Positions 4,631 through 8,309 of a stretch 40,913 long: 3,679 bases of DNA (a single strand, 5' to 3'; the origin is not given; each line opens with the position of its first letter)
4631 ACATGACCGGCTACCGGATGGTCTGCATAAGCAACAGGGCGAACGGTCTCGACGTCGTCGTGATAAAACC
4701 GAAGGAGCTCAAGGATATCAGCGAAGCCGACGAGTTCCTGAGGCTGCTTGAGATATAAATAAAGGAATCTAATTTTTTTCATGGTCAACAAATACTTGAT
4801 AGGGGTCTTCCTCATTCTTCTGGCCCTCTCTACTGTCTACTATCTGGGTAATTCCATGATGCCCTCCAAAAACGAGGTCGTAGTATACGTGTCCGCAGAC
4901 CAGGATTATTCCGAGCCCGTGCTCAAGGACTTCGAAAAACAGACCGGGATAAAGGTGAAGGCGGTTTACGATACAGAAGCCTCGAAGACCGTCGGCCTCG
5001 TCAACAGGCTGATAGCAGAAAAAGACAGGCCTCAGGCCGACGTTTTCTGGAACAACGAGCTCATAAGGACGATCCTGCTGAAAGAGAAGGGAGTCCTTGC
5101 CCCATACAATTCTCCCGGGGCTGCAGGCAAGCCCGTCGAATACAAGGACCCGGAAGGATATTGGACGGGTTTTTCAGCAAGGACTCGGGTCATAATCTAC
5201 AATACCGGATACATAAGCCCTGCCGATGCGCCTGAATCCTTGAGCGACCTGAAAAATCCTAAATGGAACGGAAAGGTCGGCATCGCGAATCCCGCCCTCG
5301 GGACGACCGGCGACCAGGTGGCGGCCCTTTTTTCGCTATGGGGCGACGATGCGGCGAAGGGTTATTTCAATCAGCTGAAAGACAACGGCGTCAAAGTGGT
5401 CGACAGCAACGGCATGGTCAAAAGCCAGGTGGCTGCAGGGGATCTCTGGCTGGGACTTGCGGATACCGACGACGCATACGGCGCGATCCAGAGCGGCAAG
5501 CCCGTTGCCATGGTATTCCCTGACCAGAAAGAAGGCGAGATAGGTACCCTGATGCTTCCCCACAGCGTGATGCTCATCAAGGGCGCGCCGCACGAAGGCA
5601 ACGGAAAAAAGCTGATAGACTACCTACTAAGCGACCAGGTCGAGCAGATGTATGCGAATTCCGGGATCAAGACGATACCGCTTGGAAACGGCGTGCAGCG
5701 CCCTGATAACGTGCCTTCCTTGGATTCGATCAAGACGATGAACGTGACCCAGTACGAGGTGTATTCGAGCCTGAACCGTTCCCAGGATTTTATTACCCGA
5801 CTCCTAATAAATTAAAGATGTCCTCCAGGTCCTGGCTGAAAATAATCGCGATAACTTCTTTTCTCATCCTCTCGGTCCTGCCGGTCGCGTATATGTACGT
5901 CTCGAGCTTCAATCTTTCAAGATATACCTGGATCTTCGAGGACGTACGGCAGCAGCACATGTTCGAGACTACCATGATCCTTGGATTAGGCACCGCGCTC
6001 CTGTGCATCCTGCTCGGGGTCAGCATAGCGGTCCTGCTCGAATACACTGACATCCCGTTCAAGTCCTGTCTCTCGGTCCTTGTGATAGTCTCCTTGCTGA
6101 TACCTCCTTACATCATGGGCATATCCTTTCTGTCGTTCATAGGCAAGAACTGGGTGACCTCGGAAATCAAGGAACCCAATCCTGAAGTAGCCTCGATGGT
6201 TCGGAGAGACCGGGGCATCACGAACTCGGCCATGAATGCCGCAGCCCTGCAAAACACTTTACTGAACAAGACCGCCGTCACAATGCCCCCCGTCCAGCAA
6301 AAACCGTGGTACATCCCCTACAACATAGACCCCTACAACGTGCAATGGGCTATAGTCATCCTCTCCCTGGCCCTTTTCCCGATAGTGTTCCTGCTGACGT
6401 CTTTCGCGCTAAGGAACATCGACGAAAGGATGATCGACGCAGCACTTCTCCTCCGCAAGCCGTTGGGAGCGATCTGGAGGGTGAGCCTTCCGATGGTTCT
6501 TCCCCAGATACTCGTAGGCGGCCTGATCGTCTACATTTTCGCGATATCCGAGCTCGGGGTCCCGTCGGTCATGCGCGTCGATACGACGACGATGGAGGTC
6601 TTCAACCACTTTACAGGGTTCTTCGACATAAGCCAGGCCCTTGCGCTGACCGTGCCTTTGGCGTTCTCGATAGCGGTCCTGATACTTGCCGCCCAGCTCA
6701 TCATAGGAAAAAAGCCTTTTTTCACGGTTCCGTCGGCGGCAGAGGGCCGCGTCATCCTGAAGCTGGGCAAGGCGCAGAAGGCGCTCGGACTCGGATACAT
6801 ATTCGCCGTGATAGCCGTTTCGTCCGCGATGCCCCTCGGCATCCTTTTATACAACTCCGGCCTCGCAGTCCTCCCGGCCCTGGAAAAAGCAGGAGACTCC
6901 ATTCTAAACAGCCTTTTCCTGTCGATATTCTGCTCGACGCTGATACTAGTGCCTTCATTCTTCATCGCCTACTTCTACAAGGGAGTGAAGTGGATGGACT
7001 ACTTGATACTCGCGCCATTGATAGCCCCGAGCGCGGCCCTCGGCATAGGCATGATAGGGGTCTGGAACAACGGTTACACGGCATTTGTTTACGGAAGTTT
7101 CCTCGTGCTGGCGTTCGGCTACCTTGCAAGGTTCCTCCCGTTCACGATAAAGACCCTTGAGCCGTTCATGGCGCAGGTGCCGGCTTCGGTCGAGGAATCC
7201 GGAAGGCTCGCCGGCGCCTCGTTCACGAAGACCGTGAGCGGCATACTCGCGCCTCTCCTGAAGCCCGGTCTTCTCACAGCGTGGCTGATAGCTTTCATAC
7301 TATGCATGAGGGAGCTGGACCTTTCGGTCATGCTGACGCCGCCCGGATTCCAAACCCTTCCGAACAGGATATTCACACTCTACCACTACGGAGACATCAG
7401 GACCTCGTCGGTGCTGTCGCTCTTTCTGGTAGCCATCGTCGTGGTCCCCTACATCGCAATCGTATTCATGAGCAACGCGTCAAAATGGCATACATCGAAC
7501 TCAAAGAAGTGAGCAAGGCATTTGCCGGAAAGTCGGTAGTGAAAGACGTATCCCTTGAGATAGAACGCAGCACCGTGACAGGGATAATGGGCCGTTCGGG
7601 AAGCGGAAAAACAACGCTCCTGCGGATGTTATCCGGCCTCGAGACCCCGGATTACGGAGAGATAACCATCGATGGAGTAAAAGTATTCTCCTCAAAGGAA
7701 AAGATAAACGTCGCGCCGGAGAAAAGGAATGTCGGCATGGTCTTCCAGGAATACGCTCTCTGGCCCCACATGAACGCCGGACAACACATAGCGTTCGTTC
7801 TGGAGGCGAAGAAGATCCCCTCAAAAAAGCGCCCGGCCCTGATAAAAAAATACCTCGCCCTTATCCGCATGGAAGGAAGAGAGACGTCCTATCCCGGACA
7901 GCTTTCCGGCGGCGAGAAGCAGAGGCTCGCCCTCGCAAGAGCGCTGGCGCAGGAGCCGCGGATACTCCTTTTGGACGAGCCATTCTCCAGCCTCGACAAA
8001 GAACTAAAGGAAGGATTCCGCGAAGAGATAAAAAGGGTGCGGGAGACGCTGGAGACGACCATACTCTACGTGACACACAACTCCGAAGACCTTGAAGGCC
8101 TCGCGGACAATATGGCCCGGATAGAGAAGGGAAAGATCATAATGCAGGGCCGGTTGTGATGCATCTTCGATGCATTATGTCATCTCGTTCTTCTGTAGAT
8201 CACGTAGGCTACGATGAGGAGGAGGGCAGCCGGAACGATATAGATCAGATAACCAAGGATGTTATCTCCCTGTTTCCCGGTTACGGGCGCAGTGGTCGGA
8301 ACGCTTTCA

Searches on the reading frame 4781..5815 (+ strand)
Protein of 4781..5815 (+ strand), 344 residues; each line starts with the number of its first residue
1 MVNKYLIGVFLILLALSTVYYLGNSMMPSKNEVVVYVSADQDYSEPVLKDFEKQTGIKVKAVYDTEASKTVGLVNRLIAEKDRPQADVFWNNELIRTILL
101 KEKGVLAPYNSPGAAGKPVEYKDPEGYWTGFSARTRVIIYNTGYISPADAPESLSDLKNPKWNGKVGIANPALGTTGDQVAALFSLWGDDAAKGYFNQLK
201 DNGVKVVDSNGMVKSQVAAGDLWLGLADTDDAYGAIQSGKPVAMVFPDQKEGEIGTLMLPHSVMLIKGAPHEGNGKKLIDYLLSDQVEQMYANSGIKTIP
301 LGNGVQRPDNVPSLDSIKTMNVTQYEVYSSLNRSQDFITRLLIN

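Call 99: search_protein_families(library=ncbifam, proteins=[window:4781-5815:+], max_evalue=0.00001)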
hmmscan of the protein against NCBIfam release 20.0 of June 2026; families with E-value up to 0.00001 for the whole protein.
window:4781-5815:+ (344 aa): 4 families
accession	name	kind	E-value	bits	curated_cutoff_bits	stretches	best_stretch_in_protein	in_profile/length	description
NF011620.1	PRK15046.1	equivalog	3e-41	141.3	310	1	13-294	6-284/334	2-aminoethylphosphonate ABC transporter substrate-binding protein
TIGR03227.1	PhnS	equivalog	2.9e-33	115.2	395.3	1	15-289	18-290/360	2-aminoethylphosphonate ABC transporter substrate-binding protein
TIGR03261.1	phnS2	equivalog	6.4e-31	107.7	392.75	1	21-312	12-299/334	putative 2-aminoethylphosphonate ABC transporter substrate-binding protein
TIGR01254.1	sfuA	subfamily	4.7e-12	45.8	93.4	1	38-303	12-270/306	thiamine ABC transporter substrate-binding protein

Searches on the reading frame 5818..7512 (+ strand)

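Call 99: search_protein_families(library=ncbifam, proteins=[window:5818-7512:+], max_evalue=0.00001)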
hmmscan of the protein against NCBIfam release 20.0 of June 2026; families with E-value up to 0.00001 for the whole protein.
window:5818-7512:+ (564 aa): 13 families
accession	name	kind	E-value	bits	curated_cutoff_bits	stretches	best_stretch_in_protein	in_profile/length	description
TIGR02141.1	modB_ABC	equivalog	1.5e-20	73.7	182.6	2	360-549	9-203/208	molybdate ABC transporter permease subunit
TIGR01581.1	Mo_ABC_porter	hypoth_equivalog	7.8e-18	64.8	210.3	2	366-543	30-221/225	ABC transporter permease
TIGR03255.1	PhnV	equivalog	2.2e-14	53.8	358.7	1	390-549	104-262/270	2-aminoethylphosphonate ABC transport system, membrane component PhnV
NF007047.0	PRK09500.1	equivalog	8.7e-12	45.2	326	1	363-546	61-246/257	spermidine/putrescine ABC transporter permease PotC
TIGR00969.1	3a0106s02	subfamily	2.2e-11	43.7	240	1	5-113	17-127/272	sulfate ABC transporter permease subunit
NF007889.0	PRK10592.1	equivalog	1.6e-10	41.1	476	1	392-561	101-274/281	putrescine ABC transporter permease PotI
TIGR02139.1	permease_CysT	equivalog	7.4e-10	38.8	246.1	1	376-543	71-250/265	sulfate ABC transporter permease subunit CysT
TIGR03262.1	PhnU2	equivalog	2.2e-09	36.5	593.25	0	179-557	136-535/546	putative 2-aminoethylphosphonate ABC transporter permease subunit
NF040839.1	tungstate_WtpB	equivalog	5.6e-09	36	340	1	10-118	7-115/251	tungstate ABC transporter permease WtpB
NF011624.0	PRK15050.1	equivalog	6.8e-09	35.2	247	0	187-288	172-279/297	2-aminoethylphosphonate ABC transporter permease subunit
NF006939.0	PRK09421.1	equivalog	1e-07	31.6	262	0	59-112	22-75/230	molybdate ABC transporter permease subunit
TIGR03226.1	PhnU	equivalog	4.1e-06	26.5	283.45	0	176-288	180-297/311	2-aminoethylphosphonate ABC transporter permease subunit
TIGR02140.1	permease_CysW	equivalog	4.7e-06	26.3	329.1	0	5-113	3-113/261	sulfate ABC transporter permease subunit CysW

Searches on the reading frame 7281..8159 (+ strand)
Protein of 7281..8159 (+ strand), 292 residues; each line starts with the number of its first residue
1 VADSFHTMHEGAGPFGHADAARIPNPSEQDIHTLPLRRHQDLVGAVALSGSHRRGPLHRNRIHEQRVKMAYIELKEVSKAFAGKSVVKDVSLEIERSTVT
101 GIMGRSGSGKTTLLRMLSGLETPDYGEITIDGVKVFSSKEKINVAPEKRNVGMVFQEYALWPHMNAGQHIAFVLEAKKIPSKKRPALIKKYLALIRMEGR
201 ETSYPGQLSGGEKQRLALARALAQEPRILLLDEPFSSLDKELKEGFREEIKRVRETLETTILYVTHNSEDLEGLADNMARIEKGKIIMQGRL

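Call 99: search_protein_families(library=ncbifam, proteins=[window:7281-8159:+], max_evalue=0.00001)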
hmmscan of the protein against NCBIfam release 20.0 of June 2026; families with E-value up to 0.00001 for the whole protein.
window:7281-8159:+ (292 aa): 188 families (the best 25 are shown)
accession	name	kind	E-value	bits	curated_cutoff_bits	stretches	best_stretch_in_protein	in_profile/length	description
NF040933.2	ABC_arch_GlcV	equivalog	5.4e-64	216.3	450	1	72-287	3-221/357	glucose ABC transporter ATP-binding protein GlcV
TIGR03265.1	PhnT2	equivalog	2.6e-61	207.8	457.7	1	69-288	2-215/353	putative 2-aminoethylphosphonate ABC transporter ATP-binding protein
TIGR00968.1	3a0106s01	subfamily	9.5e-61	205.3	342.75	1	72-288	1-211/237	sulfate ABC transporter ATP-binding protein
NF006987.0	PRK09452.1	equivalog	2.3e-59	201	482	1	62-290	8-230/378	spermidine/putrescine ABC transporter ATP-binding protein PotA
TIGR01187.1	potA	subfamily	2.8e-58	197.5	355.6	1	102-288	1-181/325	polyamine ABC transporter ATP-binding protein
NF043075.1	MMSYN1_0197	equivalog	2.3e-57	194.5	550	1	72-287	3-212/341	spermidine/putrescine ABC transporter ATP-binding protein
NF008513.0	PRK11432.1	equivalog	4e-56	190.4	496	1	69-289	4-218/351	ferric ABC transporter ATP-binding protein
TIGR03258.1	PhnT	equivalog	1.9e-55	188.3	499.15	1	72-290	9-222/359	2-aminoethylphosphonate ABC transport system ATP-binding subunit PhnT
NF008653.0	PRK11650.1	subfamily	3.6e-54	184.1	432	1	69-286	1-213/357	sn-glycerol-3-phosphate ABC transporter ATP-binding protein UgpC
NF008621.0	PRK11607.1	equivalog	5.4e-54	183.4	613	1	58-290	6-232/377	putrescine ABC transporter ATP-binding subunit PotG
NF040840.2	tungstate_WtpC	equivalog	1.2e-52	179.3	440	1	72-290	2-213/347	tungstate ABC transporter ATP-binding protein WtpC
TIGR01186.1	proV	subfamily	3.8e-52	177.6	326.6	1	82-288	4-210/363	betaine/proline/choline family ABC transporter ATP-binding protein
TIGR02142.1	modC_ABC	equivalog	6.8e-52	176.9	285.05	1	89-291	15-215/353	molybdenum ABC transporter ATP-binding protein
NF008105.0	PRK10851.1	equivalog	2.4e-51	174.6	502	1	72-286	3-215/362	sulfate/thiosulfate ABC transporter ATP-binding protein CysA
NF008355.0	PRK11144.1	equivalog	5.1e-48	163.8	434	1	89-292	16-213/353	molybdenum ABC transporter ATP-binding protein ModC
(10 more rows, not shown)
